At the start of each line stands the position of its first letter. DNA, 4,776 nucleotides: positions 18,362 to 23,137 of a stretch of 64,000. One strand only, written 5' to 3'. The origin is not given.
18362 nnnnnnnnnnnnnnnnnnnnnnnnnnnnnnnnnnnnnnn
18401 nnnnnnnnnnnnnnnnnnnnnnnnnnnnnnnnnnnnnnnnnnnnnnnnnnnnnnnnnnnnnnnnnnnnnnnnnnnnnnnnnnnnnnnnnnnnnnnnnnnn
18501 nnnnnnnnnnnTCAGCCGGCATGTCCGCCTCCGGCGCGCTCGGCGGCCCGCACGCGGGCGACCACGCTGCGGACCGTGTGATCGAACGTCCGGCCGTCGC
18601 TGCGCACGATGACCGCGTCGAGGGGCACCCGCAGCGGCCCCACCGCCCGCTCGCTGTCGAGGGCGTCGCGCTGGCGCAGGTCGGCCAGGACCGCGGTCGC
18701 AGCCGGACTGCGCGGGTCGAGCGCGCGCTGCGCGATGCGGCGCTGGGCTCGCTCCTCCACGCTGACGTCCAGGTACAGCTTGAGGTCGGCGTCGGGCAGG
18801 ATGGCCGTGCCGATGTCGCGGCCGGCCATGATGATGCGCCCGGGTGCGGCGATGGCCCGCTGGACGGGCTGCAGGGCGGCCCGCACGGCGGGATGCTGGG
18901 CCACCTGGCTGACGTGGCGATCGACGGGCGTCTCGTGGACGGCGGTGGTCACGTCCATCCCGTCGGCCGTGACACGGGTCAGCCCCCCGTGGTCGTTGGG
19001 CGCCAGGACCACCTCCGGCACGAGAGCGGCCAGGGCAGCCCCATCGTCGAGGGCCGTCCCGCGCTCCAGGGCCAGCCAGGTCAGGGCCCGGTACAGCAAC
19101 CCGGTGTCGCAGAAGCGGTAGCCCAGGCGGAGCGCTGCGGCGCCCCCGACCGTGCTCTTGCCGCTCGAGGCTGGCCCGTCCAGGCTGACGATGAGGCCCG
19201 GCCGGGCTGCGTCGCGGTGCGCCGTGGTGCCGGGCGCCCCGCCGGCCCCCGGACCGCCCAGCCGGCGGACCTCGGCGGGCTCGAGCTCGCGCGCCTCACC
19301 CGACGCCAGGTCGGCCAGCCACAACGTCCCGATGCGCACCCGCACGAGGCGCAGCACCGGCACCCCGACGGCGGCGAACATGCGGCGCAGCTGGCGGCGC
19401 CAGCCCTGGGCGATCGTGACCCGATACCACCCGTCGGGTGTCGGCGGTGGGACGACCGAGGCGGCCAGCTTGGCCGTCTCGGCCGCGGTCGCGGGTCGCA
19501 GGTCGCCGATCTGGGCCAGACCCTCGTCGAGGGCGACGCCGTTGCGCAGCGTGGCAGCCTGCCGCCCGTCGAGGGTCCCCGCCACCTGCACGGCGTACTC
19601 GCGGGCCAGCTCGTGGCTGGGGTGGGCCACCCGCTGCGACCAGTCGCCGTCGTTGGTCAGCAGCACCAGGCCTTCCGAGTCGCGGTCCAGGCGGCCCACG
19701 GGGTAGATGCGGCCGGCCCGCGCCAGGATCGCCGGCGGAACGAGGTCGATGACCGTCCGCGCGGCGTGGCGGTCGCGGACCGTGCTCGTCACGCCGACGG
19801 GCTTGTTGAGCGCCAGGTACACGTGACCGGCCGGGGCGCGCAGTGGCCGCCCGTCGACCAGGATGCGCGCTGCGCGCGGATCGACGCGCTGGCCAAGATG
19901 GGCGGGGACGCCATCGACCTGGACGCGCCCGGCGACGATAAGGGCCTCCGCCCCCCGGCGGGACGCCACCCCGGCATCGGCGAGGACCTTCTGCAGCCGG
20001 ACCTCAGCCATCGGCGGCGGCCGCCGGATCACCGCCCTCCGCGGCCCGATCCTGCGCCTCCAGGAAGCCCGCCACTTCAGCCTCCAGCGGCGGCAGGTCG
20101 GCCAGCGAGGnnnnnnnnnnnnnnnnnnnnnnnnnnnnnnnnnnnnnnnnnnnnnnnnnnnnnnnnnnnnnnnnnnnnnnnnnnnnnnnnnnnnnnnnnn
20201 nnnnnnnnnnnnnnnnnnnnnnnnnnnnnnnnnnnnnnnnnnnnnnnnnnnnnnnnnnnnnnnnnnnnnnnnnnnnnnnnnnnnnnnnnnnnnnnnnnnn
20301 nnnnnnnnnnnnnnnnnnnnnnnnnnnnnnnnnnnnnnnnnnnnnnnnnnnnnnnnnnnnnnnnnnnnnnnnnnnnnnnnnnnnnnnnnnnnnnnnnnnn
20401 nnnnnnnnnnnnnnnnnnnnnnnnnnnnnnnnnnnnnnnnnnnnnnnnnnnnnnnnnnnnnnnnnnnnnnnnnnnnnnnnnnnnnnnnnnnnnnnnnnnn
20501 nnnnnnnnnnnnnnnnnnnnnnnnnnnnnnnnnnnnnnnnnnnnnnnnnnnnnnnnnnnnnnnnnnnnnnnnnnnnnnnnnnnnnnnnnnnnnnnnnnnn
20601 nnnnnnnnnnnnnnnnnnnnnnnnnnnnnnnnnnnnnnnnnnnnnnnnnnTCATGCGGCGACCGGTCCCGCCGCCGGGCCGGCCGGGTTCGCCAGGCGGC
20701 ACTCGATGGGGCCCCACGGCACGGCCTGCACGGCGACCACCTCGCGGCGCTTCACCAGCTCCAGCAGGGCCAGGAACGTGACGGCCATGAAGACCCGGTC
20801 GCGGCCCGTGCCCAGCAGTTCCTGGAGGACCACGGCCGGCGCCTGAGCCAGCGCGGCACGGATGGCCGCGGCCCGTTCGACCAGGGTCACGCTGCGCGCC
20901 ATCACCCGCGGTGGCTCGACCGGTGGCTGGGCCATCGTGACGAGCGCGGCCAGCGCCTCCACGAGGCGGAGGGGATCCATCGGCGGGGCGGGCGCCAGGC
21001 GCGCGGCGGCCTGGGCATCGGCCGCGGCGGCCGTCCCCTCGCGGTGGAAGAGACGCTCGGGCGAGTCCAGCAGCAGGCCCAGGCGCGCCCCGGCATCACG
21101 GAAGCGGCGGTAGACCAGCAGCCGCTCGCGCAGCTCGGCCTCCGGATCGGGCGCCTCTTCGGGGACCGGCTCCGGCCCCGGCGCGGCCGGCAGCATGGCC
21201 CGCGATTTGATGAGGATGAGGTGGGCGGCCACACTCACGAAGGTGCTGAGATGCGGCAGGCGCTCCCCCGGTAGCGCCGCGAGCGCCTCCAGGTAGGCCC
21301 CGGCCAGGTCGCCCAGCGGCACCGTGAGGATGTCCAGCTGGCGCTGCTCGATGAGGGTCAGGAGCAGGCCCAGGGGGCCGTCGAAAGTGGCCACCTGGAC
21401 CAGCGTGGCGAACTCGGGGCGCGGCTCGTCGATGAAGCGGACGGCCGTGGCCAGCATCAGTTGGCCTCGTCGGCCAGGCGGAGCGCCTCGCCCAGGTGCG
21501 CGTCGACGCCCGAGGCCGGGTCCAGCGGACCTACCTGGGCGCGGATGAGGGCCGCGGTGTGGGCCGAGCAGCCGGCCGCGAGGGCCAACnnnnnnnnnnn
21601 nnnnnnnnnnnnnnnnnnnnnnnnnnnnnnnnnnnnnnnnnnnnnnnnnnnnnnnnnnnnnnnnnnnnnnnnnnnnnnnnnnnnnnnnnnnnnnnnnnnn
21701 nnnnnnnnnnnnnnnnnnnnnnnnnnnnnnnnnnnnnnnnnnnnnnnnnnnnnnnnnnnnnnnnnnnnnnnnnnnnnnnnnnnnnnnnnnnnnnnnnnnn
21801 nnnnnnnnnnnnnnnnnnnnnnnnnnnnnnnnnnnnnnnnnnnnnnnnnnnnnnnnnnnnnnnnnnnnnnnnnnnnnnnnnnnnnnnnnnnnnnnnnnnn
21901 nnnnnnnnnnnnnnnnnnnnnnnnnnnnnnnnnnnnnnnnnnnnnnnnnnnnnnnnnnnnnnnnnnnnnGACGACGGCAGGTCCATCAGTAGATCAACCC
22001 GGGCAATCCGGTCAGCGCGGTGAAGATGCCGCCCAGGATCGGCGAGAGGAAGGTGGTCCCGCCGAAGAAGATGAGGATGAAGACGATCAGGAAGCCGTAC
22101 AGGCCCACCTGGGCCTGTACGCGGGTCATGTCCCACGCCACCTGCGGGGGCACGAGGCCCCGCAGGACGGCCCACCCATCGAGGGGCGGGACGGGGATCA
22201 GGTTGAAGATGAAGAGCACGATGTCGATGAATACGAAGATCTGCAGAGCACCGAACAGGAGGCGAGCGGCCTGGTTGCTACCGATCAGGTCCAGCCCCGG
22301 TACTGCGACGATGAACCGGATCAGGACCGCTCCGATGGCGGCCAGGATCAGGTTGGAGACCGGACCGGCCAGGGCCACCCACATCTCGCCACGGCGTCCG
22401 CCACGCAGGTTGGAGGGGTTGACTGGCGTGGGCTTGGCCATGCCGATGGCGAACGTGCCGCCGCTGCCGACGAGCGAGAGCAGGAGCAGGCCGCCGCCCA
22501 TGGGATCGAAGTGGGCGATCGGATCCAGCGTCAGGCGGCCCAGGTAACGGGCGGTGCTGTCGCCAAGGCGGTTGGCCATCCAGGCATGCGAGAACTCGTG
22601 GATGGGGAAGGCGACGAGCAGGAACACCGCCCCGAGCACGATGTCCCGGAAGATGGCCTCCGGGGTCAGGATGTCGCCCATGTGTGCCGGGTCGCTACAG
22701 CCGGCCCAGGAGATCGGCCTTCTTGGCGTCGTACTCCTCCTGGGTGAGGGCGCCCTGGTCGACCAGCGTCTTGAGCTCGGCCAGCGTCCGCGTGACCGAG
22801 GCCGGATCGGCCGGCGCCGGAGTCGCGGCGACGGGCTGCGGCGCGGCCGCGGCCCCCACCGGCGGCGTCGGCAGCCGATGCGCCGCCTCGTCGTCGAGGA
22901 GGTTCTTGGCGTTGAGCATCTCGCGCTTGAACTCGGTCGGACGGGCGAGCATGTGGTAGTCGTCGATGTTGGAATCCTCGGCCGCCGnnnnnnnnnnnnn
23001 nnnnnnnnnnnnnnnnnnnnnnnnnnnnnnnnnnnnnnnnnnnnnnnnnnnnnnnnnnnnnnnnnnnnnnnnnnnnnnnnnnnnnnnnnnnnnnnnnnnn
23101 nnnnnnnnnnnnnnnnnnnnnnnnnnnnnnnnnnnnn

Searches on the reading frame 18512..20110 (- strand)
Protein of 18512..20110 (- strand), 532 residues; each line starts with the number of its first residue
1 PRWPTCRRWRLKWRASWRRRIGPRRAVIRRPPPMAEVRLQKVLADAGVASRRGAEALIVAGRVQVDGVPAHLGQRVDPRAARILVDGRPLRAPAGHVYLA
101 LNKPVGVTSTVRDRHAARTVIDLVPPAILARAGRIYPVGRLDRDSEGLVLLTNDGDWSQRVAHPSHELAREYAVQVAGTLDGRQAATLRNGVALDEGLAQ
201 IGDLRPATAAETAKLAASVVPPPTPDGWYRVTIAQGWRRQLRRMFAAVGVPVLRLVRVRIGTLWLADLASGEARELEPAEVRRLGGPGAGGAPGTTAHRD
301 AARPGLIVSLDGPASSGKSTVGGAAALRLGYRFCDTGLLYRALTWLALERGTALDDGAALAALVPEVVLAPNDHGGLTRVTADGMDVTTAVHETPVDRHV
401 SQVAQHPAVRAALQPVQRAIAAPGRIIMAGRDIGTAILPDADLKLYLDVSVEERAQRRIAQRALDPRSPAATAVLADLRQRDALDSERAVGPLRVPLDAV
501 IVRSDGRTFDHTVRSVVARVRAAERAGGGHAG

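Call 74: search_protein_families(library=pfam, max_evalue=0.00001, proteins=[window:18512-20110:-])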
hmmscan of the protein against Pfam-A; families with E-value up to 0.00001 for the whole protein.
window:18512-20110:- (532 aa): 3 families
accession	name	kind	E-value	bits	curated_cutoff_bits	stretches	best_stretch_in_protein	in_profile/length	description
PF02224.24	Cytidylate_kin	-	9.5e-57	192.5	26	1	308-520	1-209/211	Cytidylate kinase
PF00849.27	PseudoU_synth_2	-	2.3e-17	64.1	26.8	1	98-247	2-152/152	RNA pseudouridylate synthase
PF01479.30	S4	-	4.2e-10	39.6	22.8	1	37-78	1-44/48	S4 domain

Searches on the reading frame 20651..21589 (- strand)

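Call 74: search_protein_families(library=pfam, max_evalue=0.00001, proteins=[window:20651-21589:-])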
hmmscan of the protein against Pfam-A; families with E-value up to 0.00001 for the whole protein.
window:20651-21589:- (312 aa): 1 family
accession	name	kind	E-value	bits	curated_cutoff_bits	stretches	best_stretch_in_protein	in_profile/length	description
PF02616.19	SMC_ScpA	-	5.1e-11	43.5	24.6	1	79-293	1-225/232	Segregation and condensation protein ScpA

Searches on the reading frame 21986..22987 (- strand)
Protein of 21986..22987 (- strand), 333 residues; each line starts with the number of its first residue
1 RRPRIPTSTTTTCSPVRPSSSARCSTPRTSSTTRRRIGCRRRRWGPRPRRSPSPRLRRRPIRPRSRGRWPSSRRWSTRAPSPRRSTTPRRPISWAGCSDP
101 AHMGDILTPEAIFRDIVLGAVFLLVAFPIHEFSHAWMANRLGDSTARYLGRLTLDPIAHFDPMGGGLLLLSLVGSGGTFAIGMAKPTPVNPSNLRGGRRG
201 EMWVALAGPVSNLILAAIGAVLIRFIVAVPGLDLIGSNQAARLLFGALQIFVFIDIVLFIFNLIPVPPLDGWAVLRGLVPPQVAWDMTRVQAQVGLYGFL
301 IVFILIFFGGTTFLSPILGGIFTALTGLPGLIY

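Call 75: search_protein_families(library=pfam, max_evalue=0.00001, proteins=[window:21986-22987:-])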
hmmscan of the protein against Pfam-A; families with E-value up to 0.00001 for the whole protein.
window:21986-22987:- (333 aa): 1 family
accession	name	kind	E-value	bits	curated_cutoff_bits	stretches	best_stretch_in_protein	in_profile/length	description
PF02163.28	Peptidase_M50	-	6.2e-13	49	27.2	1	120-226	3-103/221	Peptidase family M50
